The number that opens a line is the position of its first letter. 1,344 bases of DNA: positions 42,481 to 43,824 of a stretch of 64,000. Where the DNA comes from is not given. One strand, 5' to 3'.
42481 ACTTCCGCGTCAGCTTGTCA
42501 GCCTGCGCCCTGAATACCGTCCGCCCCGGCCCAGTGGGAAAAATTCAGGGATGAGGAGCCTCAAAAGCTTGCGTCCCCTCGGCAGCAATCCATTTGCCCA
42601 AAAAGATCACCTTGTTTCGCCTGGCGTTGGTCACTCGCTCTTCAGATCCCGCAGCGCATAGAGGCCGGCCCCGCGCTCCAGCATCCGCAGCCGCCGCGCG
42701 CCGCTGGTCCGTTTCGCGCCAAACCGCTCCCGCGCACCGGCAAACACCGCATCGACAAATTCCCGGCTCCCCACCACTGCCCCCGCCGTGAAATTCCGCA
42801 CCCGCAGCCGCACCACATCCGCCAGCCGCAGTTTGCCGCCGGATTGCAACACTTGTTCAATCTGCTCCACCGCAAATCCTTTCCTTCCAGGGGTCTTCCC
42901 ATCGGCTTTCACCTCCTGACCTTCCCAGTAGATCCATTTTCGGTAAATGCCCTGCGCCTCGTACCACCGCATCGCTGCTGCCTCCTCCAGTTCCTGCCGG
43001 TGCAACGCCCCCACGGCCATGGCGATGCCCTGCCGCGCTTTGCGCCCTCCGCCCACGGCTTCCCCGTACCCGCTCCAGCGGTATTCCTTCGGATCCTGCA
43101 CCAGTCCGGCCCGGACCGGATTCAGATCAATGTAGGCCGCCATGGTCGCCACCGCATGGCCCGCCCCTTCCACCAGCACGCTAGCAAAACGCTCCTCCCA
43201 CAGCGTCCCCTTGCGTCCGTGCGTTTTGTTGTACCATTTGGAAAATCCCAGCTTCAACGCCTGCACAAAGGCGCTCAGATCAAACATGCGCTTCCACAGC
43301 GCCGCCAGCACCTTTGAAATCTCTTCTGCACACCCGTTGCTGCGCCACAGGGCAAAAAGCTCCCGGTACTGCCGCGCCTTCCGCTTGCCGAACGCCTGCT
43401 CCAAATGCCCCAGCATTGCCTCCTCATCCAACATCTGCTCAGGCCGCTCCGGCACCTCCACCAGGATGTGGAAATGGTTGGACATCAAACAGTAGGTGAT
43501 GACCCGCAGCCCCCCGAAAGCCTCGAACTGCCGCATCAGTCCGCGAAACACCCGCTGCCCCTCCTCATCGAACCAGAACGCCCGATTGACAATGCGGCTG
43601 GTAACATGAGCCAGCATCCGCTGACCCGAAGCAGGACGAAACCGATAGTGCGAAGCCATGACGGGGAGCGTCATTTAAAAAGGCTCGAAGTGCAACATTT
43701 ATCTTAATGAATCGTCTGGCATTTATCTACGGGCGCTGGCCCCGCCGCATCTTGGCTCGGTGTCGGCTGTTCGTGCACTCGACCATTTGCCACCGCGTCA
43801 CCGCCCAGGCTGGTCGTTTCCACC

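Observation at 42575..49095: Inverted pair of ~90%-identical HUH/Y1 transposase-like genes brackets a foreign two-gene cassette between recG and a CPBP protease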

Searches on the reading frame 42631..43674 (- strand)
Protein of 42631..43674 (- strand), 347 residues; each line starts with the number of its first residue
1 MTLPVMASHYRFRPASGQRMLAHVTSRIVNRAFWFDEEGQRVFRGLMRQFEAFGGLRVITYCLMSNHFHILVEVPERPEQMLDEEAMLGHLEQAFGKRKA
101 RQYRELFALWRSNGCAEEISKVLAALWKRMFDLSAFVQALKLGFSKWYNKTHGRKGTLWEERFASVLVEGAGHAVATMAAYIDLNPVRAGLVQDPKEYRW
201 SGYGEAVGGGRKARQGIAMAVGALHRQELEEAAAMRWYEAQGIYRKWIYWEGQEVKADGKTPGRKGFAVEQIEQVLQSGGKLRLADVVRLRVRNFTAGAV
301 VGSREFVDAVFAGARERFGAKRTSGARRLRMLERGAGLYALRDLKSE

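Call 4: search_protein_families(library=pfam, proteins=[window:42631-43674:-], max_evalue=0.01)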
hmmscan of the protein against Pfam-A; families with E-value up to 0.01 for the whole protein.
window:42631-43674:- (347 aa): 1 family
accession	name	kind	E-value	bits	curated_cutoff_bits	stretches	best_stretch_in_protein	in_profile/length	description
PF01797.21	Y1_Tnp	-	1.6e-09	38.4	23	1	20-76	5-61/121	Transposase IS200 like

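Call 7: search_protein_families(library=ncbifam, proteins=[window:42631-43674:-], max_evalue=0.01)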
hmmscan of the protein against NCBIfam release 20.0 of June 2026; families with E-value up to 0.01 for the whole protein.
window:42631-43674:- (347 aa): 1 family
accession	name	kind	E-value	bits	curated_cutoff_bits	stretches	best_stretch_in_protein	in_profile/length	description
NF047646.1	REP_Tyr_transpos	equivalog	1e-16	61.1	80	2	124-201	63-146/146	REP-associated tyrosine transposase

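Call 8: find_related_loci(query=window:42634-43674:-, collection=genome_contigs, flank=10000)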
Query window:42634-43674:- (347 aa) in genome_contigs; peptide patterns used: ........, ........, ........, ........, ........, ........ (x = any residue, [..] = any of these).
170 stretches matched a pattern; 5 encode a relative of the query (tblastn E <= 1e-3); 5 distinct loci.
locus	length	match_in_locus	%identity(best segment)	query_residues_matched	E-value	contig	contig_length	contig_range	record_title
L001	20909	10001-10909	43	23-345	2e-68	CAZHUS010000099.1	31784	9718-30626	MAG TPA_asm: uncultured Verrucomicrobiota bacterium isolate binchicken_co16_315 genome assembly, contig: NODE_2356_lengt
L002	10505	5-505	46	172-345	2e-38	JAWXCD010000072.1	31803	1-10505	MAG: Verrucomicrobiota bacterium isolate MP9P1.20 k99_1643449, whole genome shotgun sequence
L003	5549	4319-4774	43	189-345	7e-32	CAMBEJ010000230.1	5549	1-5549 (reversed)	MAG: Akkermansia muciniphila isolate TH-08apr19-195 genome assembly, contig: TH-08apr19-C37374, whole genome shotgun seq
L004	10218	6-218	56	279-347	1e-13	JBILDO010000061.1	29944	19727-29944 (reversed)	MAG: Verrucomicrobiales bacterium isolate ME2016-07-20_3300033996_group7_bin174 Rohwer_bin2756_scaffold_518_c1, whole ge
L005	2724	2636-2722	83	172-200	2e-11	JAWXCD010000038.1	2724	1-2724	MAG: Verrucomicrobiota bacterium isolate MP9P1.20 k99_870277, whole genome shotgun sequence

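Call 9: find_homologous_proteins(query=window:42634-43674:-, max_evalue=0.00001)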
Query window:42634-43674:- (347 aa): 7291 proteins with E <= 0.00001 among 8000 candidates; the best 120 are listed.
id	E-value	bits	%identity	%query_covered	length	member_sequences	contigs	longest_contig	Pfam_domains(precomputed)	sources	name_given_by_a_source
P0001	4.5e-210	715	94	98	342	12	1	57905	PF01797.22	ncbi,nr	ncbi:MAG: transposase [Verrucomicrobiales bacterium]|nr:transposase [Verrucomicrobiales bacterium]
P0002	1.6e-190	651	85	99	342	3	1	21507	PF01797.22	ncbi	-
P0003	3.2e-190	650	84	99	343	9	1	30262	PF01797.22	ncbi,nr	ncbi:MAG: transposase [Verrucomicrobiales bacterium]|nr:transposase [Verrucomicrobiales bacterium]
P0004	4.9e-175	600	78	98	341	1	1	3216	PF01797.22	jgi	jgi:hypothetical protein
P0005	1.5e-113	397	85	62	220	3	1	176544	-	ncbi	-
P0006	3.3e-107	377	39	99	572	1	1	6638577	PF01797.22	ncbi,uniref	ncbi:transposase [Luteolibacter sp. Populi]|uniref:transposase n=1 Tax=Luteolibacter sp. Populi TaxI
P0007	3.1e-100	354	50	96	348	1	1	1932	PF01797.22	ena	-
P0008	1.4e-98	348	52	97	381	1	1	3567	PF01797.22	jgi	jgi:putative transposase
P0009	2.0e-98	348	52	98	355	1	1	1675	PF01797.22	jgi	jgi:putative transposase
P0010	3.7e-96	340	52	93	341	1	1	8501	PF01797.22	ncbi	-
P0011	5.8e-96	340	49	98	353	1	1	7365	PF01797.22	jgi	jgi:putative transposase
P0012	5.9e-96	340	50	98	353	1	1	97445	PF01797.22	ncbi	-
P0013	7.8e-96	339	49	98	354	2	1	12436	PF01797.22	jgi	jgi:putative transposase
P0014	1.8e-95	338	52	94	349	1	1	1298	PF01797.22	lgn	-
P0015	2.6e-94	334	49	98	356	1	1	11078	PF01797.22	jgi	jgi:putative transposase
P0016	3.4e-94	334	48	98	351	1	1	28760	PF01797.22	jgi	jgi:putative transposase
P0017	2.1e-93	331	49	98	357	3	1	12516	PF01797.22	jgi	jgi:putative transposase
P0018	7.4e-93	329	47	98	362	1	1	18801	PF01797.22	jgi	jgi:putative transposase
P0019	1.5e-92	328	49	93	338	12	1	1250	PF01797.22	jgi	jgi:REP element-mobilizing transposase RayT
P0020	3.6e-92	327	46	97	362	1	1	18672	PF01797.22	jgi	jgi:putative transposase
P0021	1.2e-91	325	48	98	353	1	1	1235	PF01797.22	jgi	jgi:putative transposase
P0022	1.9e-91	325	49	93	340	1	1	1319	PF01797.22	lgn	-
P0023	2.3e-90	321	49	97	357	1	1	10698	PF01797.22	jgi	jgi:putative transposase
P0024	7.2e-90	320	48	98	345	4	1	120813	PF01797.22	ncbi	-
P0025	1.4e-89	319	48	96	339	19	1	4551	PF01797.22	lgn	-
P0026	1.6e-89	318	47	93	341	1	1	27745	PF01797.22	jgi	jgi:REP element-mobilizing transposase RayT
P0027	2.2e-89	318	49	93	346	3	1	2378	PF01797.22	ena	-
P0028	2.5e-89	318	49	96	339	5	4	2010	PF01797.22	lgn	-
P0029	5.5e-89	317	48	96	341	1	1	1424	PF01797.22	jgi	jgi:REP element-mobilizing transposase RayT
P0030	8.4e-89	316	49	93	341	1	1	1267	PF01797.22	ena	-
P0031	1.1e-88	316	51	96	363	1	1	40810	PF01797.22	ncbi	-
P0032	2.1e-88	315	49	98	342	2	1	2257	PF01797.22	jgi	jgi:putative transposase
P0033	2.3e-88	315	47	93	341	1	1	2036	PF01797.22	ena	-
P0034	3.7e-88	314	51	93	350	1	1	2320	PF01797.22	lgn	-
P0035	6.4e-88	313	48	93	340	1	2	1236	PF01797.22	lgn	-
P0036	7.0e-88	313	49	93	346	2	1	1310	PF01797.22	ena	-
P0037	7.5e-88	313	49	96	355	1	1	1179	PF01797.22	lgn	-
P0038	9.9e-88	313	50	93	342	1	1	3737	PF01797.22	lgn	-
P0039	1.1e-87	312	47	96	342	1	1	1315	PF01797.22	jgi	jgi:putative transposase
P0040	1.3e-87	312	47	98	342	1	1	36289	PF01797.22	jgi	jgi:putative transposase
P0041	1.3e-87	312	50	94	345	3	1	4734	PF01797.22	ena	-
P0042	1.3e-87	312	50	94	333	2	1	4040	PF01797.22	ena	-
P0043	1.3e-87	312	48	96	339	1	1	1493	PF01797.22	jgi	jgi:REP element-mobilizing transposase RayT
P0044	1.6e-87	312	46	96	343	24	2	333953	PF01797.22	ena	-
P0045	2.3e-87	311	49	93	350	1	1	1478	PF01797.22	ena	-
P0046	2.7e-87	311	47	96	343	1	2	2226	PF01797.22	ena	-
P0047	3.0e-87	311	49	94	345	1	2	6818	PF01797.22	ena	-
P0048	4.2e-87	310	50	94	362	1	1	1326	PF01797.22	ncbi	-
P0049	4.9e-87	310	50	93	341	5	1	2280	PF01797.22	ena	-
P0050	5.3e-87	310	47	96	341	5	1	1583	PF01797.22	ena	-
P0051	8.9e-87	309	46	96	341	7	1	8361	PF01797.22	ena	-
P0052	1.0e-86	309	49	94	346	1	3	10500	PF01797.22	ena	-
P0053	1.3e-86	309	47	96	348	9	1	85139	PF01797.22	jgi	jgi:putative transposase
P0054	1.7e-86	308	51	93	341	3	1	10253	PF01797.22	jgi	jgi:putative transposase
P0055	2.2e-86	308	49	94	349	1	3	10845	PF01797.22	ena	-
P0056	2.3e-86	308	49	94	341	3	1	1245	PF01797.22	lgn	-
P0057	2.3e-86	308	50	93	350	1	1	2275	PF01797.22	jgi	-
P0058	3.2e-86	308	48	96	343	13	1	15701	PF01797.22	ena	-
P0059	3.4e-86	308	47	93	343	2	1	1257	PF01797.22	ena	-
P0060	3.7e-86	307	48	93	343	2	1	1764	PF01797.22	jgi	-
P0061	4.6e-86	307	50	94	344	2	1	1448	PF01797.22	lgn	-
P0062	4.8e-86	307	48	96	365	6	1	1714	PF01797.22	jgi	-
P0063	5.1e-86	307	48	94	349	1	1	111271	PF01797.22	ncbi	-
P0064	6.0e-86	307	47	93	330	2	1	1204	PF01797.22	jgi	jgi:putative transposase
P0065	6.6e-86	307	49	93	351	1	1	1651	PF01797.22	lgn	-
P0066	8.5e-86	306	47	96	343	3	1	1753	PF01797.22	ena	-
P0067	1.2e-85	306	48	93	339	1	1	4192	PF01797.22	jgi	jgi:REP element-mobilizing transposase RayT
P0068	1.3e-85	306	47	93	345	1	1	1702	PF01797.22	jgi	-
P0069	1.4e-85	306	48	94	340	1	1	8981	PF01797.22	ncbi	-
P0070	1.7e-85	305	46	93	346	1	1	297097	PF01797.22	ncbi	-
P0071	1.8e-85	305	49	94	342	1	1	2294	PF01797.22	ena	-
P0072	1.9e-85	305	46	93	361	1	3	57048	PF01797.22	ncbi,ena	-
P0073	1.9e-85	305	49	94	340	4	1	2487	PF01797.22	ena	-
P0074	2.7e-85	305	47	96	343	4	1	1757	PF01797.22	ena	-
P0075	3.6e-85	304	48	96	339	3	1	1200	PF01797.22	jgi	jgi:REP element-mobilizing transposase RayT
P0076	4.5e-85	304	48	94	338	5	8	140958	PF01797.22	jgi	jgi:putative transposase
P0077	5.0e-85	304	50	93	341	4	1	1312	PF01797.22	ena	-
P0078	5.2e-85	304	48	93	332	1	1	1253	PF01797.22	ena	-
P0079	5.4e-85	304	47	94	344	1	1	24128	PF01797.22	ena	-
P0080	6.8e-85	303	49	94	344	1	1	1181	PF01797.22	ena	-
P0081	8.3e-85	303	49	94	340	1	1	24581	PF01797.22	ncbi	-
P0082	8.9e-85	303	48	93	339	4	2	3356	PF01797.22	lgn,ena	-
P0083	9.4e-85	303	50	96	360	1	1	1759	PF01797.22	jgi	jgi:putative transposase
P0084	1.0e-84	303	49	94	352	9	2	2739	PF01797.22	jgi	jgi:putative transposase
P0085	1.1e-84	303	49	96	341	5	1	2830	PF01797.22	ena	-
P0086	1.6e-84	302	48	96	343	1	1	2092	PF01797.22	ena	-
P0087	1.8e-84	302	47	93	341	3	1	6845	PF01797.22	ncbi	-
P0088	2.1e-84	302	48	93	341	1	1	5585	PF01797.22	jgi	-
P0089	2.2e-84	302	48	93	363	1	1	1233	PF01797.22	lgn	-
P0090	2.6e-84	301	47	96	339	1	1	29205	PF01797.22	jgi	jgi:REP element-mobilizing transposase RayT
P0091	3.1e-84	301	48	93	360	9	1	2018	PF01797.22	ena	-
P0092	3.4e-84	301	48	96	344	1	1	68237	PF01797.22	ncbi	-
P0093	3.5e-84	301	49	93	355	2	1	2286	PF01797.22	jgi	jgi:REP element-mobilizing transposase RayT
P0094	3.5e-84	301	47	93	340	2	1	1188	PF01797.22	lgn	-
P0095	3.8e-84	301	48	93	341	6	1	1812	PF01797.22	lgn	-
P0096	4.2e-84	301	47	93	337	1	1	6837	PF01797.22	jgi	jgi:REP element-mobilizing transposase RayT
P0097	4.4e-84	301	48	96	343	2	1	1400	PF01797.22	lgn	-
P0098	5.4e-84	300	48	93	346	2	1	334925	PF01797.22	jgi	-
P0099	5.7e-84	300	49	93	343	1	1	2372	PF01797.22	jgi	jgi:putative transposase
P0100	6.1e-84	300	47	93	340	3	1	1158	PF01797.22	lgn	-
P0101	6.8e-84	300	46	96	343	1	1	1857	PF01797.22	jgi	-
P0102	7.9e-84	300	51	87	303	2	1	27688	PF01797.22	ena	-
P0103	9.1e-84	300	46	96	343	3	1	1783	PF01797.22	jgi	jgi:REP element-mobilizing transposase RayT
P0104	9.2e-84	300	46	96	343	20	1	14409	PF01797.22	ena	-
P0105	9.8e-84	299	47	96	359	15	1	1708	PF01797.22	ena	-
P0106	1.2e-83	299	45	96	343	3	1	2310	PF01797.22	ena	-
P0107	1.2e-83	299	47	93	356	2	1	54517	PF01797.22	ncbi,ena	-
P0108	1.4e-83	299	46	93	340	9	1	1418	PF01797.22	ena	-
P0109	1.6e-83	299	46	96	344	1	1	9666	PF01797.22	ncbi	-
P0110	1.6e-83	299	48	96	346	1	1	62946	PF01797.22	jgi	-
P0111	1.7e-83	299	49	93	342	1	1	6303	PF01797.22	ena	-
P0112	1.8e-83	299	48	96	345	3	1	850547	PF01797.22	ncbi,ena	-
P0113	1.9e-83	299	49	93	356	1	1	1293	PF01797.22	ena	-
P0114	2.0e-83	298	50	93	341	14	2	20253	PF01797.22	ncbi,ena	-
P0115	2.1e-83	298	47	93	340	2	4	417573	PF01797.22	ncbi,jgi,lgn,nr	ncbi:MAG: transposase [Verrucomicrobiaceae bacterium]|nr:transposase [Verrucomicrobiaceae bacterium]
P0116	2.3e-83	298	47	94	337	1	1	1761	PF01797.22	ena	-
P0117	2.3e-83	298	45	98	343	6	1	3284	PF01797.22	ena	-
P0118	2.9e-83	298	48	96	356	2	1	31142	PF01797.22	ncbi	-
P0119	2.9e-83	298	44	96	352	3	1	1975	PF01797.22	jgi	jgi:REP element-mobilizing transposase RayT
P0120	3.3e-83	298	49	93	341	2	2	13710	PF01797.22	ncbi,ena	-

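Call 10: find_encoding_contigs(protein=P0001, flank=10000, max_places=4)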
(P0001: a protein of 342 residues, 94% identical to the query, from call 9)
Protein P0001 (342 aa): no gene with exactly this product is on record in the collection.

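Call 11: find_encoding_contigs(protein=P0002, flank=10000, max_places=4)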
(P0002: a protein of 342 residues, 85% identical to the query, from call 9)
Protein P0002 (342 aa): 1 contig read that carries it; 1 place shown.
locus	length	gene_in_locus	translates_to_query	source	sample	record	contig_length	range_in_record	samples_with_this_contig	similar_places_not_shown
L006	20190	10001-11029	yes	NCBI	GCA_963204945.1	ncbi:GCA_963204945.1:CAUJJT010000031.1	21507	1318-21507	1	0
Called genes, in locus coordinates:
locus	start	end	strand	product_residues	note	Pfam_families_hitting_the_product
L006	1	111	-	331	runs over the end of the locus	PF00294:PfkB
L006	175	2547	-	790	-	PF20245:DUF6600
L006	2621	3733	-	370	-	PF01817:CM_2, PF00800:PDT, PF01842:ACT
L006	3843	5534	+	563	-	PF08238:Sel1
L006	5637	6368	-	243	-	PF01618:MotA_ExbB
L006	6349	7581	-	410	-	-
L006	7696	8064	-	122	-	PF01741:MscL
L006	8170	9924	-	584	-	PF05496:RuvB_N (faint), PF13177:DNA_pol3_delta2, PF13604:AAA_30, PF00004:AAA, PF07728:AAA_5 (weak), PF13401:AAA_22 (weak), PF22608:DNAX_ATPase_lid, PF12169:DNA_pol3_gamma3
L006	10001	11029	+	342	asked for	PF01797:Y1_Tnp (faint)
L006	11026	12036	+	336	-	-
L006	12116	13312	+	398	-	-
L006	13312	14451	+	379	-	PF01966:HD, PF13286:HD_assoc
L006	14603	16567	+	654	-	PF02784:Orn_Arg_deC_N, PF17810:Arg_decarb_HB, PF17944:Arg_decarbox_C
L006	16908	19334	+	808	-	PF09371:Tex_N, PF22706:Tex_central_region, PF14639:YqgF, PF16921:Tex_YqgF, PF14635:HHH_7, PF12836:HHH_3, PF17674:HHH_9, PF00575:S1, +1 more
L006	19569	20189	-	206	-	?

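Call 12: find_encoding_contigs(protein=P0003, flank=10000, max_places=4)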
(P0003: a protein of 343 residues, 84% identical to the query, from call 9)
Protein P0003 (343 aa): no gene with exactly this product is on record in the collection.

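Call 19: list_cluster_members(proteins=[P0001, P0003, P0002, window:42634-43674:-, window:42634-43659:-, window:47994-49034:+, window:48009-49034:+])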
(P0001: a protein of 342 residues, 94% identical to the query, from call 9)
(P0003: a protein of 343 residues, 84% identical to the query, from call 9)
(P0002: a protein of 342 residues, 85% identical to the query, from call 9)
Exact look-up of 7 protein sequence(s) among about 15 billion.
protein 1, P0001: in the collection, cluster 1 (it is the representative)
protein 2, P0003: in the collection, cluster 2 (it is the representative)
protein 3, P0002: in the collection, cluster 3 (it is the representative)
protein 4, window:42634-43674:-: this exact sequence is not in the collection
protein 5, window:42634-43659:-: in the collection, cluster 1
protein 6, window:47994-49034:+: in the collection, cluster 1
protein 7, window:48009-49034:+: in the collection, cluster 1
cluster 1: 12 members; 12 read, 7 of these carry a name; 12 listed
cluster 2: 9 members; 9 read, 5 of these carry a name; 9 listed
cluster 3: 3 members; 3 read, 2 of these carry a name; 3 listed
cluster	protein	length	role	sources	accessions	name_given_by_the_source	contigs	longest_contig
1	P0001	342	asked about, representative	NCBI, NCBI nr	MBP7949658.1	MAG: transposase [Verrucomicrobiales bacterium] | transposase [Verrucomicrobiales bacterium]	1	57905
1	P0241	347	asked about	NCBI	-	-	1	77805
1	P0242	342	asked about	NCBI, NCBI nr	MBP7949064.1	MAG: transposase [Verrucomicrobiales bacterium] | transposase [Verrucomicrobiales bacterium]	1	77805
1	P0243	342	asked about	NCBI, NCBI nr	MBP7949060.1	MAG: transposase [Verrucomicrobiales bacterium] | transposase [Verrucomicrobiales bacterium]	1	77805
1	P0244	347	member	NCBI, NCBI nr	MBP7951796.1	MAG: transposase [Verrucomicrobiales bacterium] | transposase [Verrucomicrobiales bacterium]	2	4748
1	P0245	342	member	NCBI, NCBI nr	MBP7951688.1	MAG: transposase [Verrucomicrobiales bacterium] | transposase [Verrucomicrobiales bacterium]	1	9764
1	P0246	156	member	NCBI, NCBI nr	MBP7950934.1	MAG: chemotaxis protein CheW, partial [Verrucomicrobiales bacterium] | chemotaxis protein CheW [Verrucomicrobiales bacterium]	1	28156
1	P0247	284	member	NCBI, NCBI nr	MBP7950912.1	MAG: chemotaxis protein CheW [Verrucomicrobiales bacterium] | chemotaxis protein CheW [Verrucomicrobiales bacterium]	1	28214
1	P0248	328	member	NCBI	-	-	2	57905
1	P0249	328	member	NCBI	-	-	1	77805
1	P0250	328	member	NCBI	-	-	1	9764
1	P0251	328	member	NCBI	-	-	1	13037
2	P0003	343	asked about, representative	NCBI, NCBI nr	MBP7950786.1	MAG: transposase [Verrucomicrobiales bacterium] | transposase [Verrucomicrobiales bacterium]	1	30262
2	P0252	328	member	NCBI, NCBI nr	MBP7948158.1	MAG: transposase [Verrucomicrobiales bacterium] | transposase [Verrucomicrobiales bacterium]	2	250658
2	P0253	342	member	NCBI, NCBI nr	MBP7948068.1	MAG: transposase [Verrucomicrobiales bacterium] | transposase [Verrucomicrobiales bacterium]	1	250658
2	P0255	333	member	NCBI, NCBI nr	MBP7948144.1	MAG: transposase [Verrucomicrobiales bacterium] | transposase [Verrucomicrobiales bacterium]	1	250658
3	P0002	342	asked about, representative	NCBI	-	-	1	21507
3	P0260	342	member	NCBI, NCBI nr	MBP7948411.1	MAG: transposase [Verrucomicrobiales bacterium] | transposase [Verrucomicrobiales bacterium]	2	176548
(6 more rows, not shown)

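Call 29: find_encoding_contigs(protein=P0244, flank=10000, max_places=4)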
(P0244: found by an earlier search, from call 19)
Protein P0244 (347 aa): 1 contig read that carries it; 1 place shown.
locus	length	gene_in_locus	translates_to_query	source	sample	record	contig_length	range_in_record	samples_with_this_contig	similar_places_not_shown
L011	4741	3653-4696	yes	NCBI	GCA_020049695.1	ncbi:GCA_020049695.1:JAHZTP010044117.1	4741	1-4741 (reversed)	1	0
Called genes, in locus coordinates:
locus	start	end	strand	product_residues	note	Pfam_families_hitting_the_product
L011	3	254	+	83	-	PF01610:DDE_Tnp_ISL3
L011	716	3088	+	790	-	-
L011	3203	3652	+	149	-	PF13384:HTH_23, PF13518:HTH_28, PF13551:HTH_29, PF13565:HTH_32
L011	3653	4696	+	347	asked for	PF01797:Y1_Tnp (faint)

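Call 30: find_encoding_contigs(protein=P0260, flank=10000, max_places=4)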
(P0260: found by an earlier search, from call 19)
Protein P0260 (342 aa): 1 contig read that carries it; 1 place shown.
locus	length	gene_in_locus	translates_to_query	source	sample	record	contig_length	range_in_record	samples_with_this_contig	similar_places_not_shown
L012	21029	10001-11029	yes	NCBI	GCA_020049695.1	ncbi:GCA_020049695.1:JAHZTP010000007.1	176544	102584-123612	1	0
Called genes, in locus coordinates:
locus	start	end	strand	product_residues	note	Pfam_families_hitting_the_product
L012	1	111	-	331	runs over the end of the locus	PF00294:PfkB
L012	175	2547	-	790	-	PF20245:DUF6600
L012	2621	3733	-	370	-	PF01817:CM_2, PF00800:PDT, PF01842:ACT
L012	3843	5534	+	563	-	PF08238:Sel1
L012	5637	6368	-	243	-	PF01618:MotA_ExbB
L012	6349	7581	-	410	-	-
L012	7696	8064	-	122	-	PF01741:MscL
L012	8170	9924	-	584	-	PF05496:RuvB_N (faint), PF13177:DNA_pol3_delta2, PF13604:AAA_30, PF00004:AAA, PF07728:AAA_5 (weak), PF13401:AAA_22 (weak), PF22608:DNAX_ATPase_lid, PF12169:DNA_pol3_gamma3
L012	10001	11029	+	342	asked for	PF01797:Y1_Tnp (faint)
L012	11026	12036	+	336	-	-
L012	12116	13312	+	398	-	-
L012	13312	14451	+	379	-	PF01966:HD, PF13286:HD_assoc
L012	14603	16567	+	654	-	PF02784:Orn_Arg_deC_N, PF17810:Arg_decarb_HB, PF17944:Arg_decarbox_C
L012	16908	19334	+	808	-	PF09371:Tex_N, PF22706:Tex_central_region, PF14639:YqgF, PF16921:Tex_YqgF, PF14635:HHH_7, PF12836:HHH_3, PF17674:HHH_9, PF00575:S1, +1 more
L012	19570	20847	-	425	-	PF00709:Adenylsucc_synt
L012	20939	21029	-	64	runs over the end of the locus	-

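Call 37: find_encoding_contigs(protein=P0248, flank=10000, max_places=4)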
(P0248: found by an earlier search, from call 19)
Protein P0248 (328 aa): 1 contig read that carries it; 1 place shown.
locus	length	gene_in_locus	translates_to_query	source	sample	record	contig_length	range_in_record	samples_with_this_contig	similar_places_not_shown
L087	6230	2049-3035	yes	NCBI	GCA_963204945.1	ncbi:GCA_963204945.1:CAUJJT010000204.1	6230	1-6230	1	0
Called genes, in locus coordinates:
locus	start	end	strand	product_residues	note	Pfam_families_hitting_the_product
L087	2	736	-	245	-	?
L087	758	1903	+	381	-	PF13570:Beta-prop_ACSF4, PF13360:PQQ_2, PF13570:Beta-prop_ACSF4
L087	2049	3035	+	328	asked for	PF01797:Y1_Tnp (faint)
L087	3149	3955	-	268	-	PF02358:Trehalose_PPase, PF05116:S6PP (faint), PF08282:Hydrolase_3 (faint)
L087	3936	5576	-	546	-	PF00982:Glyco_transf_20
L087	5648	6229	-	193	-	?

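Call 38: find_encoding_contigs(protein=P0255, flank=10000, max_places=4)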
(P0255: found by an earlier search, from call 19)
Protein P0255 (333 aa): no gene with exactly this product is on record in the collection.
